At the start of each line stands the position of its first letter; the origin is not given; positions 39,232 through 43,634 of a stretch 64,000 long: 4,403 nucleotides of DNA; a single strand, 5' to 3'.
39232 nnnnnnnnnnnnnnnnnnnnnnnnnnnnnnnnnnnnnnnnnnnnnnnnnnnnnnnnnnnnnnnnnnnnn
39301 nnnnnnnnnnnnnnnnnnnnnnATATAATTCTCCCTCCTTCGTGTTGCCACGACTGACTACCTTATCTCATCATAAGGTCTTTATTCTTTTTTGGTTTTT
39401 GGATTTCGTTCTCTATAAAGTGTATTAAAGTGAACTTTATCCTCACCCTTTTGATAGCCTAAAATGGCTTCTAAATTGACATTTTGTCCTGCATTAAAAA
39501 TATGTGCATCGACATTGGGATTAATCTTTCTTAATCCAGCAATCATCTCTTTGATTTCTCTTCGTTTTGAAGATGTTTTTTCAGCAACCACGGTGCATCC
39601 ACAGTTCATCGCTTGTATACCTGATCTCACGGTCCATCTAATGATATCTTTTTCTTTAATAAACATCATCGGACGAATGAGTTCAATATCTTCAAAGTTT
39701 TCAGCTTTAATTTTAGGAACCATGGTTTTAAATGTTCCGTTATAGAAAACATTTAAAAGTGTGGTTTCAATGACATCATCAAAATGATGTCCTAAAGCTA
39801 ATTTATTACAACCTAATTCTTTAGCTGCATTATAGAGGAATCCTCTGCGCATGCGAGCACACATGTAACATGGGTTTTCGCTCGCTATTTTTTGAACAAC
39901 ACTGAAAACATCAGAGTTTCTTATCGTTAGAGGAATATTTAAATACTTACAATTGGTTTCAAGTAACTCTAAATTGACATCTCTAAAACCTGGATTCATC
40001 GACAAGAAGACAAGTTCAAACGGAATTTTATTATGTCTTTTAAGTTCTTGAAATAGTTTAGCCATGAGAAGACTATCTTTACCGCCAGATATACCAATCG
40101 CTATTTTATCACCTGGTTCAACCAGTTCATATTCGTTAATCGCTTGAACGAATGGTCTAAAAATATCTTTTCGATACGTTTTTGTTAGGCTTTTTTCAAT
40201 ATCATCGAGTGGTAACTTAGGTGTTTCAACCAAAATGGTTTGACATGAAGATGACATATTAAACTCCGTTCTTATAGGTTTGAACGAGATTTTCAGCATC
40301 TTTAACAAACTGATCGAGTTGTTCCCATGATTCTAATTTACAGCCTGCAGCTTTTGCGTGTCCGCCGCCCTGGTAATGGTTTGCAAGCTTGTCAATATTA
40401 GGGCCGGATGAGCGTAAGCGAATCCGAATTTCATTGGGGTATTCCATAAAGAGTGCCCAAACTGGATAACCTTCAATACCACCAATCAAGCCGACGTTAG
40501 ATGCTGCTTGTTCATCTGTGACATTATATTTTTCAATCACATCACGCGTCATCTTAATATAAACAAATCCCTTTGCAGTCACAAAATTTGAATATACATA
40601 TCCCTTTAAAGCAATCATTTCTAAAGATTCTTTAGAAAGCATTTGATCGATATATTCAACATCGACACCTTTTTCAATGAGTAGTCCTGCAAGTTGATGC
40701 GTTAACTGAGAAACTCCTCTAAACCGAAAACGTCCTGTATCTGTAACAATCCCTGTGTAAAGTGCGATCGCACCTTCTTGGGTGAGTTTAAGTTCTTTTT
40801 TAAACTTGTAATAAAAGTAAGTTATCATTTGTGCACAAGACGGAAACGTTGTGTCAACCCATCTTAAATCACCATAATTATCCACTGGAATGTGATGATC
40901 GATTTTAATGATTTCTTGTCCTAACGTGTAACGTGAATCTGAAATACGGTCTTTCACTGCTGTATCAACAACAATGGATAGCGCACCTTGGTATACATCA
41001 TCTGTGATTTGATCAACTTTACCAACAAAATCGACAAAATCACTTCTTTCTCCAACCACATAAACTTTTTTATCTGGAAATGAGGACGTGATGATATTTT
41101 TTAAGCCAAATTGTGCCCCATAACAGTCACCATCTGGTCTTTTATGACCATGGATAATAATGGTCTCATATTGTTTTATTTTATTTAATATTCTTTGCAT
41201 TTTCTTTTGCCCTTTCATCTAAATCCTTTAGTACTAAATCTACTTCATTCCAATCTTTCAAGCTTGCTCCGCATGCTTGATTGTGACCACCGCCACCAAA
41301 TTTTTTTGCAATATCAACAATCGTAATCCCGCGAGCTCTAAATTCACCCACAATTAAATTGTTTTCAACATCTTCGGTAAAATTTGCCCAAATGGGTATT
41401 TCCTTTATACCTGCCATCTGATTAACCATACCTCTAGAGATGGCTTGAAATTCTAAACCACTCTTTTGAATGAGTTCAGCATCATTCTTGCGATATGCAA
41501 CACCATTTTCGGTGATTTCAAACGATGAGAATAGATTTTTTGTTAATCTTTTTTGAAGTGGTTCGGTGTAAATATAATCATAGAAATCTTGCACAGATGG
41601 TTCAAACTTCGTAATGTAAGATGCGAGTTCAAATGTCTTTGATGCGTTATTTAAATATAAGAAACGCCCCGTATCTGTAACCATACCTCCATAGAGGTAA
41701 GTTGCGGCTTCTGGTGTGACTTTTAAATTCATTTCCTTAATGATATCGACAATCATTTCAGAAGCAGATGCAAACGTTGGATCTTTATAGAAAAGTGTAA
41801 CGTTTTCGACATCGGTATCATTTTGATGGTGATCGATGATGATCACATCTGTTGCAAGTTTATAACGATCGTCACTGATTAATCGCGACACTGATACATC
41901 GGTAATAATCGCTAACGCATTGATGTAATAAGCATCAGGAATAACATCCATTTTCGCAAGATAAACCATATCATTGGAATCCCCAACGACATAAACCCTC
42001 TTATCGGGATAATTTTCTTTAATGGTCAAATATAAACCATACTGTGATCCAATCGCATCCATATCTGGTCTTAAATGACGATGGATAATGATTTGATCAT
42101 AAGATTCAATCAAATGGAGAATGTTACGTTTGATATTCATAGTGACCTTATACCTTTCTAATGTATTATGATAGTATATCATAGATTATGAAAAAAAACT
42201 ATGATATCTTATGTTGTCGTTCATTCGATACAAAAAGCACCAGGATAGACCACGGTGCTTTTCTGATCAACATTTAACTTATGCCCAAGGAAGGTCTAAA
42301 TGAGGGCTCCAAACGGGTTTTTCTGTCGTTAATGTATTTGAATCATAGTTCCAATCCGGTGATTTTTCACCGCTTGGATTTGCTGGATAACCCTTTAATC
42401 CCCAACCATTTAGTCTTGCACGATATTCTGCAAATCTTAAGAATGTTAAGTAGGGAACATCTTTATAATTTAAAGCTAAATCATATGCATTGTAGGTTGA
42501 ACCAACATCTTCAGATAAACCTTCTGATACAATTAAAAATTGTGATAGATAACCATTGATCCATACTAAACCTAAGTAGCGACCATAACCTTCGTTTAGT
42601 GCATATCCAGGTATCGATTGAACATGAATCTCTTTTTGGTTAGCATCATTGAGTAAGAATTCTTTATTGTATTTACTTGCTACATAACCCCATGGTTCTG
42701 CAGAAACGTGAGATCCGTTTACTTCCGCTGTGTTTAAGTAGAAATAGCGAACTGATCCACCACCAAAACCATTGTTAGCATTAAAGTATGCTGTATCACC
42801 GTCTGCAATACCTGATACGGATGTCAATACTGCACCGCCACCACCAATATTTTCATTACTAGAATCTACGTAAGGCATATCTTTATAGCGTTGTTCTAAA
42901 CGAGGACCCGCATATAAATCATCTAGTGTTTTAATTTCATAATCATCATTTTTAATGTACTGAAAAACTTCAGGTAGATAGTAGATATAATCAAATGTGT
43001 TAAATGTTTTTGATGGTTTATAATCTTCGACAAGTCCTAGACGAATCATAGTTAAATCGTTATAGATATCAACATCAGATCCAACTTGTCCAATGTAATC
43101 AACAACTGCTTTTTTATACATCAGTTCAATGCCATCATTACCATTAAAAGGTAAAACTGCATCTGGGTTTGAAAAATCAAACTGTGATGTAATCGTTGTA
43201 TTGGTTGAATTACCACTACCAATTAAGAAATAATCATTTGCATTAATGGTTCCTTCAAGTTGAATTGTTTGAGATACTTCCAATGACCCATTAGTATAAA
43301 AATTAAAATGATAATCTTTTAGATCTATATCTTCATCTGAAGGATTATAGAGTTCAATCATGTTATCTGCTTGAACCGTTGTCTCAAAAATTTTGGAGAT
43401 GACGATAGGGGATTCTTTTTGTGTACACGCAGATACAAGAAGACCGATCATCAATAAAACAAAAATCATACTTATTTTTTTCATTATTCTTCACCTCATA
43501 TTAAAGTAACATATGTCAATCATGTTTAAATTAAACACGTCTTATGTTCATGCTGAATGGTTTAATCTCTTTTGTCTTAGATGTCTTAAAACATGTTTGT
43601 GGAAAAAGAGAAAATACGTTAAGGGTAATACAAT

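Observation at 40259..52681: Complete surface-to-cytoplasm nucleic-acid foraging locus: capture scaffold, nuclease, ABC importer, oligonucleases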

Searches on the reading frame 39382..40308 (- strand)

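Call 4: search_protein_families(library=pfam, proteins=[window:39382-40308:-], max_evalue=0.01)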
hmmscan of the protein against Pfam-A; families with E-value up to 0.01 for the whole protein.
window:39382-40308:- (308 aa): 3 families
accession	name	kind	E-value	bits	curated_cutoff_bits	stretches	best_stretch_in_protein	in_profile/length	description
PF01171.26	ATP_bind_3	-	7.7e-20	71.8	27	1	68-232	1-162/182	PP-loop family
PF03054.22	tRNA_Me_trans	-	0.0023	18.1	20.6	0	68-176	2-128/202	tRNA methyl transferase HUP domain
PF02540.23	NAD_synthase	-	0.0064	16.1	21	0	63-165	15-120/242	NAD synthase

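Call 5: search_protein_families(library=ncbifam, proteins=[window:39382-40308:-], max_evalue=0.01)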
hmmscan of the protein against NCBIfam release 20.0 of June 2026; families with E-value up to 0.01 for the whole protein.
window:39382-40308:- (308 aa): 10 families
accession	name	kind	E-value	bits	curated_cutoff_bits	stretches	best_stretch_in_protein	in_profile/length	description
NF007972.0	PRK10696.1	equivalog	5.6e-62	209.7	272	1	42-283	17-257/295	tRNA 2-thiocytidine(32) synthetase TtcA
TIGR02432.1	lysidine_TilS_N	equivalog_domain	1.4e-21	77.3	93.6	1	68-233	1-167/189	tRNA lysidine(34) synthetase TilS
NF049949.1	tRNAsynTtuAPyrococ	equivalog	8.4e-15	54.7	450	1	53-269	34-248/292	tRNA-5-methyluridine(54) 2-sulfurtransferase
NF047749.1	tRNAThiolNcsA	equivalog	1.8e-13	50.3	500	1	66-292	53-293/322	tRNA 2-thiolation protein NcsA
TIGR00268.2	TIGR00268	equivalog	7.9e-05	22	150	1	64-180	11-125/259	ATP-dependent sacrificial sulfur transferase LarE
NF001138.1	PRK00143.1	equivalog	0.0012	17.9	284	1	68-177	1-124/345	tRNA 2-thiouridine(34) synthase MnmA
TIGR00552.1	nadE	equivalog_domain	0.0041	16.4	63.65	1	67-166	23-129/251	NAD(+) synthase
NF007942.0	PRK10660.1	equivalog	0.0065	15.3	606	1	66-232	17-178/439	tRNA lysidine(34) synthetase TilS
NF010587.0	PRK13980.1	equivalog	0.0086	15.3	255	0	65-165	30-132/267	NAD+ synthase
NF006756.0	PRK09276.1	subfamily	0.009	15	507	0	253-302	255-302/387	LL-diaminopimelate aminotransferase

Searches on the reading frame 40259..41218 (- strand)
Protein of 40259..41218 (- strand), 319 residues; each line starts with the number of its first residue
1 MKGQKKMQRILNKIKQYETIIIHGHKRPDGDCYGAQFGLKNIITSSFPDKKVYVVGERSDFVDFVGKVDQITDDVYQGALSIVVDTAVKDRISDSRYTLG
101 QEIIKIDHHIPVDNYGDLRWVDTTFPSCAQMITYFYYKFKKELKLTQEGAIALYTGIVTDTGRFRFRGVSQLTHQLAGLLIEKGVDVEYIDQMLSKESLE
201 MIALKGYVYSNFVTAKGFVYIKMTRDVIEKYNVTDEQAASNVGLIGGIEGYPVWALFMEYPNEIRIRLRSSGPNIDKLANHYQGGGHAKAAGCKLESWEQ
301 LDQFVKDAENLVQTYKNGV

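Call 4: search_protein_families(library=pfam, proteins=[window:40259-41218:-], max_evalue=0.01)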
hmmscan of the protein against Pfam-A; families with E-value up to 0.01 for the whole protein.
window:40259-41218:- (319 aa): 2 families
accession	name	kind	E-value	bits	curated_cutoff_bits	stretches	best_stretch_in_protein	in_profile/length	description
PF01368.27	DHH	-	5.5e-16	59.4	28.1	1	19-157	1-125/125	DHH family, N-terminal domain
PF02272.25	DHHA1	-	4.7e-14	53.1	25.9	1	230-313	10-101/102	DHHA1 domain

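Call 5: search_protein_families(library=ncbifam, proteins=[window:40259-41218:-], max_evalue=0.01)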
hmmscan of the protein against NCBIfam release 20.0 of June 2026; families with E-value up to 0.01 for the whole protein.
window:40259-41218:- (319 aa): 5 families
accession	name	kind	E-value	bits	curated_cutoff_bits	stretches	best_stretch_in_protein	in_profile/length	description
NF053633.1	OlncasPapPhNrnA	equivalog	5.6e-80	268.6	350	1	6-312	5-315/317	bifunctional oligoribonuclease/PAP phosphatase NrnA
NF011110.0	PRK14538.1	equivalog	3.5e-14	51.9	707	1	8-298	358-665/838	putative bifunctional signaling protein/50S ribosomal protein L9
TIGR00644.1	recJ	equivalog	9.5e-05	20.8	396.9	0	5-115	42-150/546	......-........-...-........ exonuclease RecJ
NF041569.1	A-tRNAntase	equivalog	0.00011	20.7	1440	1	97-296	87-286/880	A-adding tRNA nucleotidyltransferase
NF003877.0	PRK05427.1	equivalog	0.0067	15.9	283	1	19-197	3-187/308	manganese-dependent inorganic pyrophosphatase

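Call 86: search_solved_structures(query=window:40259-41218:-, max_evalue=0.00001)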
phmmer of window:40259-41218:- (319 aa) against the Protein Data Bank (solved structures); distinct sequences matched with E-value up to 0.00001: 17.
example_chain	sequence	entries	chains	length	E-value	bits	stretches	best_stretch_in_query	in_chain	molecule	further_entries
5j21_A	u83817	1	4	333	2.5e-71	243.8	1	9-313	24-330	Bifunctional oligoribonuclease and PAP phosphatase NrnA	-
8iu7_A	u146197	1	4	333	5.1e-70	239.5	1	8-305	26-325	Bifunctional oligoribonuclease and PAP phosphatase NrnA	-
5ipp_A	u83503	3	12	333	6.1e-70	239.3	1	9-313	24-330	Bifunctional oligoribonuclease and PAP phosphatase NrnA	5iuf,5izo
3dev_A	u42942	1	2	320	4.2e-65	223.4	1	9-306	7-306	SH1221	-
5o1u_A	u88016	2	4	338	2.5e-31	112.4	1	7-319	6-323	Phosphodiesterase | TmPDE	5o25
5o4z_A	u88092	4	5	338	6e-30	107.9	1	7-319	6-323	DHH/DHHA1-type phosphodiesterase TM1595 | phosphodiesterase TM1595 | phosphodiesterase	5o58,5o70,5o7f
9r7o_A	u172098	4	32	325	4.6e-18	68.9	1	6-297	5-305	DHH family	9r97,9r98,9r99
8ioo_A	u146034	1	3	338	5.2e-18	68.7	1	20-295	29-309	RecJ-like protein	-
4py9_A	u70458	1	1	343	1.9e-17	66.8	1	15-316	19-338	Putative exopolyphosphatase-related protein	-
3w5w_A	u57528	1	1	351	2.1e-17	66.7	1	15-316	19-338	Putative exopolyphosphatase-related protein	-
4ls9_A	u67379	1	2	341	1.5e-14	57.3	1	80-294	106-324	DHH family protein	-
9wbu_B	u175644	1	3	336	1e-13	54.6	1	82-293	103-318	Bifunctional oligoribonuclease and PAP phosphatase NrnA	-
5jju_A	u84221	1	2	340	1e-13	54.5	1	82-293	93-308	Uncharacterized protein Rv2837c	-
5cet_A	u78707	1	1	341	1.1e-13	54.5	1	82-293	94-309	Bifunctional oligoribonuclease and PAP phosphatase NrnA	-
5xt3_A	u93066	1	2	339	3.3e-10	43.1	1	15-296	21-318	Phosphodiesterase acting on cyclic dinucleotides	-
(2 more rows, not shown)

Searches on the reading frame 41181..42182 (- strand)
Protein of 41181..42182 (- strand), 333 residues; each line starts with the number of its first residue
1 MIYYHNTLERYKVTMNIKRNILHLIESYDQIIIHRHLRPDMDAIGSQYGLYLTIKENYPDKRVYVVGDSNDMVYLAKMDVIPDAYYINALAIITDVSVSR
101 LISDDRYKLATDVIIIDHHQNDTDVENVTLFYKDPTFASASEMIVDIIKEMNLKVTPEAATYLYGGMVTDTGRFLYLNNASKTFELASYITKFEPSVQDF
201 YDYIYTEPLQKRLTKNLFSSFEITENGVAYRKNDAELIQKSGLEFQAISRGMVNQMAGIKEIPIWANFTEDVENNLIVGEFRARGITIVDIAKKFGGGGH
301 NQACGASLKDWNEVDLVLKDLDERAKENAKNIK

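Call 4: search_protein_families(library=pfam, proteins=[window:41181-42182:-], max_evalue=0.01)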
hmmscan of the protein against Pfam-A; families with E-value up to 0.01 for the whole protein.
window:41181-42182:- (333 aa): 2 families
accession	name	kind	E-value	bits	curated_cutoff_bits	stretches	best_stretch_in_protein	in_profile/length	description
PF01368.27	DHH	-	2.6e-18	66.9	28.1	1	30-167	1-125/125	DHH family, N-terminal domain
PF02272.25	DHHA1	-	1.7e-12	48.1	25.9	1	247-327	16-102/102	DHHA1 domain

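Call 5: search_protein_families(library=ncbifam, proteins=[window:41181-42182:-], max_evalue=0.01)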
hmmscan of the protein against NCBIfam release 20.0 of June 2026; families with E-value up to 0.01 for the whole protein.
window:41181-42182:- (333 aa): 9 families
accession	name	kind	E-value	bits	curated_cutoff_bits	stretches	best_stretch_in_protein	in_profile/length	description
NF053633.1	OlncasPapPhNrnA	equivalog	4.6e-70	236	350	1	19-325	7-315/317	bifunctional oligoribonuclease/PAP phosphatase NrnA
NF011110.0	PRK14538.1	equivalog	7e-15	54.2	707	1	19-321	358-674/838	putative bifunctional signaling protein/50S ribosomal protein L9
NF041569.1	A-tRNAntase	equivalog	6.8e-08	31.2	1440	1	111-326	91-302/880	A-adding tRNA nucleotidyltransferase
NF011449.0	PRK14869.2-5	equivalog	8e-05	21.9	411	0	113-192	230-309/451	putative manganese-dependent inorganic diphosphatase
NF011442.0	PRK14869.1-4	equivalog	0.00011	20.8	400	0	113-174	328-389/543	putative manganese-dependent inorganic diphosphatase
NF040701.1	RecJ_Meth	equivalog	0.00013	20.9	550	0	70-130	38-101/449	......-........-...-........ exonuclease RecJ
NF003877.0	PRK05427.1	equivalog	0.00029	20.4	283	1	31-173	4-151/308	manganese-dependent inorganic pyrophosphatase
NF053576.1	RecJ_archaeal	equivalog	0.00029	19.8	360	0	87-124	62-98/452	RecJ family nuclease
TIGR00644.1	recJ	equivalog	0.0072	14.6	396.9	0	40-125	64-150/546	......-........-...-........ exonuclease RecJ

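Call 87: search_solved_structures(query=window:41181-42140:-, max_evalue=0.00001)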
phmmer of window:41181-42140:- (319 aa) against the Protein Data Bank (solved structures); distinct sequences matched with E-value up to 0.00001: 17.
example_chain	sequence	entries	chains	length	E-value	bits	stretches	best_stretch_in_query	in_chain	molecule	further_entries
5j21_A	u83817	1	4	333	1.1e-51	179.3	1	3-314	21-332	Bifunctional oligoribonuclease and PAP phosphatase NrnA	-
5ipp_A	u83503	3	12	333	2.8e-50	174.8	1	3-314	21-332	Bifunctional oligoribonuclease and PAP phosphatase NrnA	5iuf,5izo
8iu7_A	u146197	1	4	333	5.1e-45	157.5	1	6-303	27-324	Bifunctional oligoribonuclease and PAP phosphatase NrnA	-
3dev_A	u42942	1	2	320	1.7e-42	149.2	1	5-311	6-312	SH1221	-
9r7o_A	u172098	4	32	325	2e-17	66.9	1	3-297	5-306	DHH family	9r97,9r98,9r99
5o1u_A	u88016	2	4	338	2.2e-17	66.7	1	7-297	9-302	Phosphodiesterase | TmPDE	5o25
5o4z_A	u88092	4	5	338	2.5e-16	63.3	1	7-297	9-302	DHH/DHHA1-type phosphodiesterase TM1595 | phosphodiesterase TM1595 | phosphodiesterase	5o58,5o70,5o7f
4py9_A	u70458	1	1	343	5.9e-16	62.1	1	11-294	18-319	Putative exopolyphosphatase-related protein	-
3w5w_A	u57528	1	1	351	5.9e-16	62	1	11-294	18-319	Putative exopolyphosphatase-related protein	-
5xsi_A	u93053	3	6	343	3.4e-15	59.6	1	10-296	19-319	Phosphodiesterase acting on cyclic dinucleotides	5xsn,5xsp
5xt3_A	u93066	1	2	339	3.4e-15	59.6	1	10-296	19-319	Phosphodiesterase acting on cyclic dinucleotides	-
9n0l_A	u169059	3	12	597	2.1e-13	53.7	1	10-311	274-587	Cyclic-di-AMP phosphodiesterase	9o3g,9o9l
8ioo_A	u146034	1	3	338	9.7e-13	51.5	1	16-294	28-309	RecJ-like protein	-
9wbu_B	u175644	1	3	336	3.6e-10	43.1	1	22-293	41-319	Bifunctional oligoribonuclease and PAP phosphatase NrnA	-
5jju_A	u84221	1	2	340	3.7e-10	43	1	22-293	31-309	Uncharacterized protein Rv2837c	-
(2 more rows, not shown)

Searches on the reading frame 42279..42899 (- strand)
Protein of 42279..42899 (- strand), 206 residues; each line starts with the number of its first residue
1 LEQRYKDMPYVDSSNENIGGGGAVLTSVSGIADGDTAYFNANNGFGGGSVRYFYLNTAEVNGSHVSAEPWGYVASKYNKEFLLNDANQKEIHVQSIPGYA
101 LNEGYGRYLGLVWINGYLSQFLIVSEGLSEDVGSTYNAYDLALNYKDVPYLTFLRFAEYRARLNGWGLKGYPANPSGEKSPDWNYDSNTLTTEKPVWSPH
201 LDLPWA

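Call 79: search_protein_families(library=pfam, proteins=[window:42279-42899:-], max_evalue=5)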
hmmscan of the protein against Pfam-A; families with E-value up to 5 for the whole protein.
window:42279-42899:- (206 aa): 1 family
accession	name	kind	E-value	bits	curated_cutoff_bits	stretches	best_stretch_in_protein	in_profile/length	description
PF00565.23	SNase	-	0.0017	19.3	21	1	50-130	2-75/107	Staphylococcal nuclease homologue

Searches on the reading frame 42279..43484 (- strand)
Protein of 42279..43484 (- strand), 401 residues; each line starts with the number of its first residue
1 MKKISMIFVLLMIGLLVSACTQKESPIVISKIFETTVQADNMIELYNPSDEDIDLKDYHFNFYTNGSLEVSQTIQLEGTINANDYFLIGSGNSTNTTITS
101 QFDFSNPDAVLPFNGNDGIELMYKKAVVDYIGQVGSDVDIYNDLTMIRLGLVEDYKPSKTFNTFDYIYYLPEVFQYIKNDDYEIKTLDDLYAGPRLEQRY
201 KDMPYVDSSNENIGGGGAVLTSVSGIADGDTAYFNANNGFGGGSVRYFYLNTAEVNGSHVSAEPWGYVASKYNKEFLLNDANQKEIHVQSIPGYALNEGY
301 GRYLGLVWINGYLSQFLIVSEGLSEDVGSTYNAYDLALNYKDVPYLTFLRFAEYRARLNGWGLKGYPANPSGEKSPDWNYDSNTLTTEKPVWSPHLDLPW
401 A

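Call 4: search_protein_families(library=pfam, proteins=[window:42279-43484:-], max_evalue=0.01)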
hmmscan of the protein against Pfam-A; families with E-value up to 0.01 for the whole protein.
window:42279-43484:- (401 aa): 2 families
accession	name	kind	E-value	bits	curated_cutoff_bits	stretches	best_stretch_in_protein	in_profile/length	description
PF00932.25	LTD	-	3.3e-11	44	34.3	1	23-134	4-108/109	Lamin Tail Domain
PF00565.23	SNase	-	0.0048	17.8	21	1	245-325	2-75/107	Staphylococcal nuclease homologue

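Call 5: search_protein_families(library=ncbifam, proteins=[window:42279-43484:-], max_evalue=0.01)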
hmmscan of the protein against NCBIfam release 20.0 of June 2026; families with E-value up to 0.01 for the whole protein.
window:42279-43484:- (401 aa): 2 families
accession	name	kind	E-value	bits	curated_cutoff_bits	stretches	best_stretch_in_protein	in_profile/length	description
NF033680.1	exonuc_ExeM-GG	exception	2.4e-16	59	1300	1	22-150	21-146/884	extracellular exonuclease ExeM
NF047694.1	TnucaseNucIStaph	equivalog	0.00012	21.6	250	1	222-325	48-145/175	thermonuclease NucI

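Call 14: search_solved_structures(query=window:42279-43484:-, max_evalue=1, show_alignments=3)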
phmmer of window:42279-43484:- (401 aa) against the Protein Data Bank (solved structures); distinct sequences matched with E-value up to 1: 78 (the best 60 are shown).
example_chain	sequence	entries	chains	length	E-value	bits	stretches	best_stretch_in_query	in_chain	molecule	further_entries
1syb_A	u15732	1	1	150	0.0061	18.9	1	227-325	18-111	STAPHYLOCOCCAL NUCLEASE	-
2pqe_A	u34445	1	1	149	0.025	16.9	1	228-325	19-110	Thermonuclease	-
1rkn_A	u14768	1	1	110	0.13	14.5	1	244-324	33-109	Thermonuclease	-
2eyf_A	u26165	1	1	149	0.16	14.2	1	244-325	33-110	Staphylococcal nuclease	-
2f0s_A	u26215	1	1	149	0.17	14.2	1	244-325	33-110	Staphylococcal nuclease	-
4k5x_A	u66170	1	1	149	0.21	13.9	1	243-325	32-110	Thermonuclease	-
2oxp_A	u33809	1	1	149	0.23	13.7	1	244-325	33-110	Thermonuclease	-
1kdc_A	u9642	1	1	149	0.23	13.7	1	244-333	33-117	STAPHYLOCOCCAL NUCLEASE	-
2f0t_A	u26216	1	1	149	0.23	13.7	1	244-325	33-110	Staphylococcal nuclease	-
2f0h_A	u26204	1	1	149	0.23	13.7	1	244-325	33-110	Staphylococcal nuclease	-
4qb4_A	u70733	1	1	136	0.24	13.7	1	244-325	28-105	Thermonuclease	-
1sta_A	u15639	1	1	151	0.28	13.5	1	227-325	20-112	STAPHYLOCOCCAL NUCLEASE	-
4k8i_A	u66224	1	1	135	0.31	13.3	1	244-325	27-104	Thermonuclease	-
1syg_A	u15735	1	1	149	0.31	13.3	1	244-333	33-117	STAPHYLOCOCCAL NUCLEASE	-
4k14_A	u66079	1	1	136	0.33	13.2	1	244-325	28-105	Thermonuclease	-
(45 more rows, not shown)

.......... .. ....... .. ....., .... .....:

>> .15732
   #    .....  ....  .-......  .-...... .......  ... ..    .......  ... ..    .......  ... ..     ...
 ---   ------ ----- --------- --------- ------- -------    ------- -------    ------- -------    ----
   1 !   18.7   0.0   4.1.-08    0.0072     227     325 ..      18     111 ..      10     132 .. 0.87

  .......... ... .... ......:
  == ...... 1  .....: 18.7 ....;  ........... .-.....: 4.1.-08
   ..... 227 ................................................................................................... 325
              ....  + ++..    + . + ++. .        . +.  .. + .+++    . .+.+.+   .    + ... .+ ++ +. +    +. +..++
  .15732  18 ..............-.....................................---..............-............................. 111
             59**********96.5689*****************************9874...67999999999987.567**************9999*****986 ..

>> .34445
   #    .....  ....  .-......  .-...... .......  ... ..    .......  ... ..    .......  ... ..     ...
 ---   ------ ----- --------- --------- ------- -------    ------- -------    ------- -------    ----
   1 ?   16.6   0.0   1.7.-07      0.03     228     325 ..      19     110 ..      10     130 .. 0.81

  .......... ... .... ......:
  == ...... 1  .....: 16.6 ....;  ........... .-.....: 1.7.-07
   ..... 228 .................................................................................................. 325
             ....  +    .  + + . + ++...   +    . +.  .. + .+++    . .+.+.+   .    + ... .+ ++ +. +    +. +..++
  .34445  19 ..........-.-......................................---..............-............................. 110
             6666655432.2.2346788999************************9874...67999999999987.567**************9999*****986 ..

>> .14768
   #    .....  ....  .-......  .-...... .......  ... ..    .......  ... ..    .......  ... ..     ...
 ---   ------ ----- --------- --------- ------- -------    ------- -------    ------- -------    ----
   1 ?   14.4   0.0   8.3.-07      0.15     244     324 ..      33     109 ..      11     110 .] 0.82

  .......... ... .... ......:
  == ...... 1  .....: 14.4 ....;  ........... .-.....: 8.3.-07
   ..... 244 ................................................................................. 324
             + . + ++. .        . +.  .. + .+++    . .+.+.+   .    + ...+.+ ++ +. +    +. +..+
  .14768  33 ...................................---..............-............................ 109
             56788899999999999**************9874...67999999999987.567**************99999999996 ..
